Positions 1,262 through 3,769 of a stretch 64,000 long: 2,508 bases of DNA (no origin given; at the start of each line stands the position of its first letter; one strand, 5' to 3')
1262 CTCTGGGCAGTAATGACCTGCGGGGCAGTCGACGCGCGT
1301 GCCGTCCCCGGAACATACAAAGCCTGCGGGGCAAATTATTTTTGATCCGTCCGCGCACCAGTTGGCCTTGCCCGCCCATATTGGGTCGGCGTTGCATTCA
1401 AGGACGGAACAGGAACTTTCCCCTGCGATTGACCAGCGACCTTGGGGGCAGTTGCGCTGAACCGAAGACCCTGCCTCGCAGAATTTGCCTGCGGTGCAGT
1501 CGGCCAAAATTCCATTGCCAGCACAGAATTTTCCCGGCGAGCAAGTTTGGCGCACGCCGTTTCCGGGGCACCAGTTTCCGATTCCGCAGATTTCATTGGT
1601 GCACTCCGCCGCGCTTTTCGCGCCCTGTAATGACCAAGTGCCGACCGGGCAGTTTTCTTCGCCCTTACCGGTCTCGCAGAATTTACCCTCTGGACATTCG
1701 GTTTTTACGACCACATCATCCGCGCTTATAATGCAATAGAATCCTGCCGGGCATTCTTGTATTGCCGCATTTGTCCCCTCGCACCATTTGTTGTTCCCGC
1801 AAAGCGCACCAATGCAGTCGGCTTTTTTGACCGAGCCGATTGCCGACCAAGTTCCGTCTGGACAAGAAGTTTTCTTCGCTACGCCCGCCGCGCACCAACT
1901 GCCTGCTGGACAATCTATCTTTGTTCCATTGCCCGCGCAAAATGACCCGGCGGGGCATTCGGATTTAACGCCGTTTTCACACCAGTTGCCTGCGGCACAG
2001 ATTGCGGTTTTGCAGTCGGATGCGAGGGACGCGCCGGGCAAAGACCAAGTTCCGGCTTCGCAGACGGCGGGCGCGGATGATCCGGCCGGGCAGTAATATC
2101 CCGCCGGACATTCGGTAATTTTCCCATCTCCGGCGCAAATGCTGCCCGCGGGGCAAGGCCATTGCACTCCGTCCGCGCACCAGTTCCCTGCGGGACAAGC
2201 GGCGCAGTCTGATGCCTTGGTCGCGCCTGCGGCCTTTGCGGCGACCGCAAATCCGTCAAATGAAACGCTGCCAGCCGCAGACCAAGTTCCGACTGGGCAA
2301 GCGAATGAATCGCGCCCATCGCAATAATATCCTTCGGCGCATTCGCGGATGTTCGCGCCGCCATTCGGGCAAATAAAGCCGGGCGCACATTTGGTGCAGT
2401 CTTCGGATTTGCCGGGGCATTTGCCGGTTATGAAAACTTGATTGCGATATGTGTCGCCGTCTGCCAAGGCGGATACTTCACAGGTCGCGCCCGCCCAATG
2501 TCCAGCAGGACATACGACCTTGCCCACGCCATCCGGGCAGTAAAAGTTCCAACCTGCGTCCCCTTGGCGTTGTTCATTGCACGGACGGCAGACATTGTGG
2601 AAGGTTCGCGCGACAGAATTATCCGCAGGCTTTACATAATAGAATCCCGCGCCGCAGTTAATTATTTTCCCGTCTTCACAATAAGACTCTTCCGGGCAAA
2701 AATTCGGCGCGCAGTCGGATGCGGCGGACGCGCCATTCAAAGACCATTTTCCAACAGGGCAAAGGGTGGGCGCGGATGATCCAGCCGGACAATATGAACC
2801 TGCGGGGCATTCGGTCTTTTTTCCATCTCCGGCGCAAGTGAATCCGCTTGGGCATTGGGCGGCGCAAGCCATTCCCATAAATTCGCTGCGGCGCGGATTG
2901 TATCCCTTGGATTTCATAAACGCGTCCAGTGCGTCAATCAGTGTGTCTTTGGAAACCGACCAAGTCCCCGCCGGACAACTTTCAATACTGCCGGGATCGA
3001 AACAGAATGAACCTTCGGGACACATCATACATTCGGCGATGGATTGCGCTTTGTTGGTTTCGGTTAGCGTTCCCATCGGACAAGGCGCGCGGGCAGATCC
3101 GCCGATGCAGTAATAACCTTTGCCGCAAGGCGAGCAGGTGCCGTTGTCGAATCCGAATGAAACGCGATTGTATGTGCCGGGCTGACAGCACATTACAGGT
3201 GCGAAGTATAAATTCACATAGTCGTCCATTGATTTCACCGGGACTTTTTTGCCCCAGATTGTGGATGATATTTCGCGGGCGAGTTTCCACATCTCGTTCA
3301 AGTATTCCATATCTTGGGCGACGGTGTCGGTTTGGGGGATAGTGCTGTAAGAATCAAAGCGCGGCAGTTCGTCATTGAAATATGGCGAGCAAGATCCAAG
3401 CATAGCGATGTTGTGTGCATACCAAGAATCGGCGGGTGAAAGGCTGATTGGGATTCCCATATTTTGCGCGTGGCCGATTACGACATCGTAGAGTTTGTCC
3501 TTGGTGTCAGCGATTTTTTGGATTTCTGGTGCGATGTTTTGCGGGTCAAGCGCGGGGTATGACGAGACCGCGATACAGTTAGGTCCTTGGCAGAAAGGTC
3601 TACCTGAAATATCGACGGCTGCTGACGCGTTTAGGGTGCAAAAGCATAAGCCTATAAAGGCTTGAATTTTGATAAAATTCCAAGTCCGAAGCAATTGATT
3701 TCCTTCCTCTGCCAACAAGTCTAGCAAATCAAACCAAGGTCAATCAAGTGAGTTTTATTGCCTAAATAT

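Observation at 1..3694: Giant eukaryote-like cysteine-repeat protein (ephrin-receptor-like / GCC2_GCC3-type CPAGTWS repeats) with bacterial signal peptide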

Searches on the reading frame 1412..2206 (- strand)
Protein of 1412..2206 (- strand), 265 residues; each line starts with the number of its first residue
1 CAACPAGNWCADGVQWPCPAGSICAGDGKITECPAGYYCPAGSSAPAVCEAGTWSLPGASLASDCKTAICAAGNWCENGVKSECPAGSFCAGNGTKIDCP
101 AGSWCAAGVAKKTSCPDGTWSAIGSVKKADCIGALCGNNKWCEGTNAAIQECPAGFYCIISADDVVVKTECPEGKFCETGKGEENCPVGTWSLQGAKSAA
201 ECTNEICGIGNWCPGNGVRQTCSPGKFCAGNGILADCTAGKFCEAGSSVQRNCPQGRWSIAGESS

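Call 42: search_solved_structures(query=A5, max_evalue=0.01, show_alignments=2)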
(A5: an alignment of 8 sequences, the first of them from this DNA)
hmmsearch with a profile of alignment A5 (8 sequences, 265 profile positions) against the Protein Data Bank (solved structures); distinct sequences matched with E-value up to 0.01: 1.
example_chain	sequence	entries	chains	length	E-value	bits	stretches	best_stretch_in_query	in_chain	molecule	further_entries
8tx1_A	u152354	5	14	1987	5.4e-08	36.3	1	80-200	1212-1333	Mastigoneme-like protein | Mst1 | Tyrosine-protein kinase ephrin type A/B receptor-like domain-containing protein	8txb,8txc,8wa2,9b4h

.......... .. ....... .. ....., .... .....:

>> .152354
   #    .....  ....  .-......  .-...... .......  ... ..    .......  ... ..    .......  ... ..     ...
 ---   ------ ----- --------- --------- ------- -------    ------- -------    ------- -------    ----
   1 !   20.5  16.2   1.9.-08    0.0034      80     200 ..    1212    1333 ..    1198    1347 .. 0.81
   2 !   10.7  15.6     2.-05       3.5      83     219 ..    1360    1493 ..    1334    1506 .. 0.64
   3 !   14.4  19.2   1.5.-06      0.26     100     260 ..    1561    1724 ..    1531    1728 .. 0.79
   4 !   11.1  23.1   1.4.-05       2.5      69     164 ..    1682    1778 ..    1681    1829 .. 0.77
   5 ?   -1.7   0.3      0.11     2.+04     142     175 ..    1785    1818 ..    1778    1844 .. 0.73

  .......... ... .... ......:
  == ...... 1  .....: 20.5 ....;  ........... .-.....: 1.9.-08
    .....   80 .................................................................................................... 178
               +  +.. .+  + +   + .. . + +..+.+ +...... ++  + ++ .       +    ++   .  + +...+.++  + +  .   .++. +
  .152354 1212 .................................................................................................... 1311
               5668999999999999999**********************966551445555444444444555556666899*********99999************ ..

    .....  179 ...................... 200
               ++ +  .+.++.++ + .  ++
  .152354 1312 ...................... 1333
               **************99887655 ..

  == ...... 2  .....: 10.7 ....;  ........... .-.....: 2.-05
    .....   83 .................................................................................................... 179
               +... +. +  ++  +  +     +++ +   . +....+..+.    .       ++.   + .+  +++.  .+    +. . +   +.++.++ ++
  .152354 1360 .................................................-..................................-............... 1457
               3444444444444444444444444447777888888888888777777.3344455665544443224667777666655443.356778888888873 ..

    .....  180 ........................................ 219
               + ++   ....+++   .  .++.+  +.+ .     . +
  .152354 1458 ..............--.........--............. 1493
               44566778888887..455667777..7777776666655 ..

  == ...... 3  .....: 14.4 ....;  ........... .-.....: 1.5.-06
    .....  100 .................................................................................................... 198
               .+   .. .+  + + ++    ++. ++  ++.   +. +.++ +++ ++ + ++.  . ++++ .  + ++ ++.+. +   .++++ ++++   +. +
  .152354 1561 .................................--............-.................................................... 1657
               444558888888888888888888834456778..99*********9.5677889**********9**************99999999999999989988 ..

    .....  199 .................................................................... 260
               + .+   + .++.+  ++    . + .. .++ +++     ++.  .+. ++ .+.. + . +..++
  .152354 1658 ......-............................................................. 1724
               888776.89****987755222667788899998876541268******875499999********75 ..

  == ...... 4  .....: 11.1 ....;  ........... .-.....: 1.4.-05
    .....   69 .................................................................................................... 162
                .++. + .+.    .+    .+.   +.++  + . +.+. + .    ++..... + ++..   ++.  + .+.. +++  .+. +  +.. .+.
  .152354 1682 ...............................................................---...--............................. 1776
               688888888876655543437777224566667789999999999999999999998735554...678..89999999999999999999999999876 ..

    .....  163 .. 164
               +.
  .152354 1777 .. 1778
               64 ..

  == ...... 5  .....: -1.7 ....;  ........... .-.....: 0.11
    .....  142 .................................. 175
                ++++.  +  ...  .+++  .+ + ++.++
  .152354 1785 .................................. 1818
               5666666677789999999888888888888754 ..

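Call 49: predict_structure(alignment_id=A5)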
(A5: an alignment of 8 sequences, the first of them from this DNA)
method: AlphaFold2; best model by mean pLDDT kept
length: 265 residues; sequences in the alignment: 8
mean_pLDDT: 90.1   pTM: 0.67
mean pLDDT of the five models: 90.1, 89.9, 89.9, 89.8, 89.6
residues with pLDDT >= 90: 167; 70-90: 89; 50-70: 9; < 50: 0
segments of 3 or more residues with pLDDT < 50: none
pLDDT, mean of each block of 10 residues (from residue 1): 78 87 89 96 94 94 91 90 94 88 94 93 94 89 80 94 91 96 94 96 92 93 86 87 88 85 70
secondary structure, 60 per line:
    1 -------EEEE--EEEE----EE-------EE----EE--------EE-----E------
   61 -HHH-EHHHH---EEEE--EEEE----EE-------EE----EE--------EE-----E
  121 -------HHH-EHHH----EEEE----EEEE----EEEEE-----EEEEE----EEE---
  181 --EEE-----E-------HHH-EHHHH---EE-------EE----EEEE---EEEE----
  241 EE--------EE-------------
elements in order: E8-11 E14-17 H67-70 E74-77 E80-83 E140-143 E148-151 E156-160 E166-170 E175-177 E183-185 H204-207 E226-229 E233-236

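Call 52: fold_search(model_id=the predicted structure, library=pdb)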
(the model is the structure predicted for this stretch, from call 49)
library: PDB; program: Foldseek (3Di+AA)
matches with E <= 10: 211; with E <= 0.001: 7
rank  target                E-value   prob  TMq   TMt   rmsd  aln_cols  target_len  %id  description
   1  8wa2_A                2.3e-08  1.00  0.28  0.07  12.8       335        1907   18  cryo-EM structure of native mastigonemes isolated from Chlamydomonas reinhardtii at 3.0 angstrom resolution (released 2024-04-10)
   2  8wa2_C                2.3e-08  1.00  0.25  0.08  12.3       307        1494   18  cryo-EM structure of native mastigonemes isolated from Chlamydomonas reinhardtii at 3.0 angstrom resolution (released 2024-04-10)
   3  8wa2_D                2.6e-08  1.00  0.27  0.08  13.0       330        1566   18  cryo-EM structure of native mastigonemes isolated from Chlamydomonas reinhardtii at 3.0 angstrom resolution (released 2024-04-10)
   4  9b4h_A                2.8e-08  1.00  0.54  0.11   7.4       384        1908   18  Chlamydomonas reinhardtii mastigoneme filament (released 2024-04-10)
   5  8wa2_F                3.7e-08  1.00  0.41  0.11  12.1       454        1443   17  cryo-EM structure of native mastigonemes isolated from Chlamydomonas reinhardtii at 3.0 angstrom resolution (released 2024-04-10)
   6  8wa2_E                7.3e-08  1.00  0.41  0.11  11.9       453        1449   18  cryo-EM structure of native mastigonemes isolated from Chlamydomonas reinhardtii at 3.0 angstrom resolution (released 2024-04-10)
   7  8tx1                  2.5e-05  0.99  0.20  0.06  12.4       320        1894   19  Characterization of the Chlamydomonas Flagellar Mastigoneme Filament Structure at 3.6A (released 2023-10-25)
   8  9vql_B                3.3e-03  0.72  0.19  0.07  23.3       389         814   16  Cryo-EM structure of the dimeric Elapor1 mutant (released 2025-07-23)
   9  9vql_A                8.2e-03  0.57  0.19  0.06  21.8       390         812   15  Cryo-EM structure of the dimeric Elapor1 mutant (released 2025-07-23)
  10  9vqm_D                1.5e-02  0.51  0.19  0.07  21.3       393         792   15  Cryo-EM structure of Elapor1WT in tetrameric form (released 2025-07-23)
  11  9vqm_B                1.7e-02  0.91  0.19  0.07  13.0       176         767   16  Cryo-EM structure of Elapor1WT in tetrameric form (released 2025-07-23)
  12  9vqm_C                2.4e-02  0.85  0.19  0.08  15.2       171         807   19  Cryo-EM structure of Elapor1WT in tetrameric form (released 2025-07-23)
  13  6bwv_D                4.5e-02  0.44  0.16  0.25  10.1       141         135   23  Crystal Structure of the 4-1BB/4-1BBL Complex (released 2018-05-09)
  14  7n4y_A                4.7e-02  0.90  0.23  0.03  12.9       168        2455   14  The structure of bovine thyroglobulin with iodinated tyrosines (released 2021-11-10)
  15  9vqm_A                4.7e-02  0.75  0.19  0.08  14.8       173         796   18  Cryo-EM structure of Elapor1WT in tetrameric form (released 2025-07-23)
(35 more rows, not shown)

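Call 83: fold_search(model_id=the predicted structure, library=viral)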
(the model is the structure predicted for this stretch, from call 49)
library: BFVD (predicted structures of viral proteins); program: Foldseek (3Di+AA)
matches with E <= 10: 45; with E <= 0.001: 0
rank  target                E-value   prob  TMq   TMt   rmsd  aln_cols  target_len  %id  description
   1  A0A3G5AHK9            8.6e-02  0.98  0.21  0.08   8.0       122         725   25  Uncharacterized protein [Sylvanvirus sp.]
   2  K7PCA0                1.0e-01  0.23  0.21  0.24  12.9       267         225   13  Protein ORF136B [Cyprinid herpesvirus 1]
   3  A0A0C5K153            1.4e-01  0.08  0.16  0.06  26.4       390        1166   12  (no name in the UniProt tables at hand)
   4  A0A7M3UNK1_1          1.5e-01  0.44  0.31  0.13  13.3       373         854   11  Tyrosine-protein kinase ephrin type A/B receptor-like domain-containing protein [Pyramimonas orientalis virus 01B]
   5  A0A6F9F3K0            2.1e-01  0.20  0.17  0.17  11.4       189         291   15  TNFR [Blueface angelfish adomavirus]
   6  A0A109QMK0            3.1e-01  0.08  0.16  0.14  11.5       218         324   15  Truncated ORF151A [Cyprinid herpesvirus 2]
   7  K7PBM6                3.8e-01  0.20  0.13  0.23  10.6       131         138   14  Protein ORF136A [Cyprinid herpesvirus 1]
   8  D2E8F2                3.8e-01  0.08  0.15  0.11  17.6       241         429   18  (no name in the UniProt tables at hand)
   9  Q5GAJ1                4.5e-01  0.18  0.14  0.17  13.0       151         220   16  Tumor necrosis factor receptor [Grouper iridovirus]
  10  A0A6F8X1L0            4.7e-01  0.11  0.15  0.14  14.5       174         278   18  Tumor necrosis factor receptor [Lymphocystis disease virus 2]
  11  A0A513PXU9            4.9e-01  0.02  0.09  0.06  33.2       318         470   13  Fiber protein (Fragment) [Porcine adenovirus]
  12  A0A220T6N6            8.8e-01  0.14  0.15  0.19  11.2       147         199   14  Truncated TNFa-receptor [Eptesipox virus]
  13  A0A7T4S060            8.8e-01  0.04  0.15  0.09  20.1       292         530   12  Fibre (Fragment) [Pacific black duck aviadenovirus]
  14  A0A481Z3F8            1.2e+00  0.04  0.13  0.11  11.2       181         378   16  Transmembrane protein [Pithovirus LCPAC103]
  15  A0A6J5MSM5            1.9e+00  0.01  0.11  0.09  23.3       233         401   12  Uncharacterized protein [uncultured Caudovirales phage]
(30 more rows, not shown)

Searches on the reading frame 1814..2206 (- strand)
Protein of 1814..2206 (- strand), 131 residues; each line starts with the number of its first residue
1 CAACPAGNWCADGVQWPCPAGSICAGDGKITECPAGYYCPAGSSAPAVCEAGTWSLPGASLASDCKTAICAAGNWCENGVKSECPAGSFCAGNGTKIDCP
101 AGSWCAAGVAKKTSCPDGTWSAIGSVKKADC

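Call 10: search_protein_families(library=pfam, proteins=[window:1814-2206:-], max_evalue=10)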
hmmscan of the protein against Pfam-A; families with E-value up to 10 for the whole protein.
seq(131 aa): 7 families
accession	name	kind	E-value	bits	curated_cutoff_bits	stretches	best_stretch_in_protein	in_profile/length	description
PF14625.12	Lustrin_cystein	-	0.00011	22.8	27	3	96-113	24-42/46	Lustrin, cysteine-rich repeated domain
PF01570.22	Flavi_propep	-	0.0071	16.8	27.6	1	63-108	28-68/88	Flavivirus polyprotein propeptide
PF23244.1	VWF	-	0.021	14.9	27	1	57-75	5-23/28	Von Willebrand factor-like domain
PF04706.18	Dickkopf_N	-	0.12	13.1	25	1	31-80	6-49/51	Dickkopf N-terminal cysteine-rich region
PF25016.1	EGF_Pikachurin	-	2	8.7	27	2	17-27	6-16/30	Pikachurin, EGF-like domain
PF24325.1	DUF7495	-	2.2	9.1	27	2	20-49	17-46/109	Domain of unknown function (DUF7495)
PF25543.1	zf-CCCH_tandem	-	4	8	24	1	63-90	15-39/51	Tandem CCCH zinc finger domains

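Call 54: search_protein_families(library=ncbifam, proteins=[window:1814-2206:-], max_evalue=10)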
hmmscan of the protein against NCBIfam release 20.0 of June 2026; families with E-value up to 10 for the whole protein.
seq(131 aa): 0 families

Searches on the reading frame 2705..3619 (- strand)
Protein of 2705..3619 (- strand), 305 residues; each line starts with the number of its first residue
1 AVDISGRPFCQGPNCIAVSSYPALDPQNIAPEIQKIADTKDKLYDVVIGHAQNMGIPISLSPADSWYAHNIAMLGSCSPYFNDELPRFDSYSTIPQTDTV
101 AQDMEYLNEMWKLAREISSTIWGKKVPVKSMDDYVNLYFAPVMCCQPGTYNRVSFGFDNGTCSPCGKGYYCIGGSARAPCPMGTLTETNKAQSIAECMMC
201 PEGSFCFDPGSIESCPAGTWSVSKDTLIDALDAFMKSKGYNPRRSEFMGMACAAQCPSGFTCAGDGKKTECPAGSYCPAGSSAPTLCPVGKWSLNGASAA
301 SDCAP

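Call 48: predict_structure(alignment_id=A4)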
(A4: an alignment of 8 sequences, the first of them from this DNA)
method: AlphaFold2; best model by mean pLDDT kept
length: 303 residues; sequences in the alignment: 8
mean_pLDDT: 83.5   pTM: 0.65
mean pLDDT of the five models: 83.5, 80.5, 79.8, 71.9, 66.3
residues with pLDDT >= 90: 133; 70-90: 114; 50-70: 43; < 50: 13
segments of 3 or more residues with pLDDT < 50: 1-3, 86-88
pLDDT, mean of each block of 10 residues (from residue 1): 51 53 62 74 91 85 84 85 52 56 75 87 85 88 92 88 90 89 85 88 88 94 90 94 94 96 96 97 96 96 95
secondary structure, 60 per line:
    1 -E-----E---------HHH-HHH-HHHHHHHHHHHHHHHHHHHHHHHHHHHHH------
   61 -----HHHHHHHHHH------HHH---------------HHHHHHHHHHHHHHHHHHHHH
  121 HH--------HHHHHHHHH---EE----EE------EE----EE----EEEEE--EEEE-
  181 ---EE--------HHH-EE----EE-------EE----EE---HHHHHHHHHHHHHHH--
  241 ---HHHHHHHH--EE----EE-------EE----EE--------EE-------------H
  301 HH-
elements in order: H26-54 H66-75 H100-122 H131-139 E169-173 E176-179 H224-238 H244-251

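Call 62: fold_search(model_id=the predicted structure, library=pdb)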
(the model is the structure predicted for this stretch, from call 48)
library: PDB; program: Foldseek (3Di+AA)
matches with E <= 10: 110; with E <= 0.001: 5
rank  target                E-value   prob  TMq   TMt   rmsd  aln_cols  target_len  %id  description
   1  8wa2_A                4.0e-05  1.00  0.17  0.05  11.7       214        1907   19  cryo-EM structure of native mastigonemes isolated from Chlamydomonas reinhardtii at 3.0 angstrom resolution (released 2024-04-10)
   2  8wa2_E                4.2e-05  1.00  0.28  0.07   6.0       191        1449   19  cryo-EM structure of native mastigonemes isolated from Chlamydomonas reinhardtii at 3.0 angstrom resolution (released 2024-04-10)
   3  9b4h_A                4.7e-05  1.00  0.26  0.05  10.2       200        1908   17  Chlamydomonas reinhardtii mastigoneme filament (released 2024-04-10)
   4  8wa2_D                7.9e-05  1.00  0.21  0.06  10.1       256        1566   18  cryo-EM structure of native mastigonemes isolated from Chlamydomonas reinhardtii at 3.0 angstrom resolution (released 2024-04-10)
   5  8wa2_C                2.0e-04  1.00  0.17  0.05  11.5       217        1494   19  cryo-EM structure of native mastigonemes isolated from Chlamydomonas reinhardtii at 3.0 angstrom resolution (released 2024-04-10)
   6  9vqm_B                5.4e-03  0.84  0.17  0.07  13.3       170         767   20  Cryo-EM structure of Elapor1WT in tetrameric form (released 2025-07-23)
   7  9vqm_C                7.6e-03  0.77  0.17  0.07  11.9       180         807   18  Cryo-EM structure of Elapor1WT in tetrameric form (released 2025-07-23)
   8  9vqm_A                2.5e-02  0.54  0.17  0.07  11.5       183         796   19  Cryo-EM structure of Elapor1WT in tetrameric form (released 2025-07-23)
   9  9vqm_D                2.8e-02  0.69  0.17  0.07  12.3       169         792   21  Cryo-EM structure of Elapor1WT in tetrameric form (released 2025-07-23)
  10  7n4y_A                4.8e-02  0.94  0.17  0.03   9.4       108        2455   22  The structure of bovine thyroglobulin with iodinated tyrosines (released 2021-11-10)
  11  9c2f_B                4.7e-01  0.66  0.14  0.06   3.8        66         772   21  Structure of Calcium-Sensing Receptor in complex with positive allosteric modulator '54149 (released 2024-10-02)
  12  7dd5_A                4.7e-01  0.35  0.15  0.06  11.8       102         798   18  Structure of Calcium-Sensing Receptor in complex with NPS-2143 (released 2021-06-16)
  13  9ayf_R                5.3e-01  0.63  0.14  0.06   3.8        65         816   22  Structure of human calcium-sensing receptor in complex with Gi1 (miniGi1) protein in detergent (released 2024-04-17)
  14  7dd6_A                1.1e+00  0.21  0.16  0.06   8.8        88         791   19  Structure of Ca2+/L-Trp-bonnd Calcium-Sensing Receptor in active state (released 2021-06-16)
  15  3rwl                  1.1e+00  0.08  0.15  0.13  10.3       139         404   12  Structure of P450pyr hydroxylase (released 2012-04-18)
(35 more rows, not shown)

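Call 88: find_related_loci(query=window:2705-3619:-, collection=metagenome_contigs, flank=10000)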
Query window:2705-3619:- (305 aa) in metagenome_contigs; peptide patterns used: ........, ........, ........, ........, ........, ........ (x = any residue, [..] = any of these).
93 stretches matched a pattern; 2 encode a relative of the query (tblastn E <= 1e-3); 2 distinct loci.
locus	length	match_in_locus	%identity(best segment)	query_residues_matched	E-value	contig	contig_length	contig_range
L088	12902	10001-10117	49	4-38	3e-5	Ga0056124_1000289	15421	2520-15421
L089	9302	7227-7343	49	4-38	3e-5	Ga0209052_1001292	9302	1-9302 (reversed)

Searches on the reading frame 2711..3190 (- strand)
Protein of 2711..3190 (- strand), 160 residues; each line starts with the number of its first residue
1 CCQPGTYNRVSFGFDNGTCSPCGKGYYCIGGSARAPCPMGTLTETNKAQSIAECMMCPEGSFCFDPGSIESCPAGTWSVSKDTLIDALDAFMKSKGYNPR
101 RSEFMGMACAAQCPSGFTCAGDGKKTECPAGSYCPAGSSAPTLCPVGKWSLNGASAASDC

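Call 10: search_protein_families(library=pfam, proteins=[window:2711-3190:-], max_evalue=10)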
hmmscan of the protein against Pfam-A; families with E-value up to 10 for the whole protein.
seq(160 aa): 6 families
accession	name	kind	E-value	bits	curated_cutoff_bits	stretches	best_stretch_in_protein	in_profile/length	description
PF23091.2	TNFR_ELAPOR1_6th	-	0.0029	17.9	33.2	2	2-43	2-38/41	ELAPOR1-like, TNF receptor-like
PF07699.19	Ephrin_rec_like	-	0.025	14.8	23.1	3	17-54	9-48/48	Tyrosine-protein kinase ephrin type A/B receptor-like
PF24116.1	DUF7390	-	0.11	13.3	28.4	1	85-104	10-30/118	Domain of unknown function (DUF7390)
PF24634.1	DUF7631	-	0.18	12.7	27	3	15-31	2-18/50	Domain of unknown function (DUF7631)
PF15913.10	Furin-like_2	-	1.8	9.3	28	2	17-78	33-95/102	Furin-like repeat, cysteine-rich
PF14625.12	Lustrin_cystein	-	3.7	8.4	27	2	110-120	20-36/46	Lustrin, cysteine-rich repeated domain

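Call 54: search_protein_families(library=ncbifam, proteins=[window:2711-3190:-], max_evalue=10)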
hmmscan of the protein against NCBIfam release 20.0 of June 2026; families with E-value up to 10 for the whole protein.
seq(160 aa): 0 families
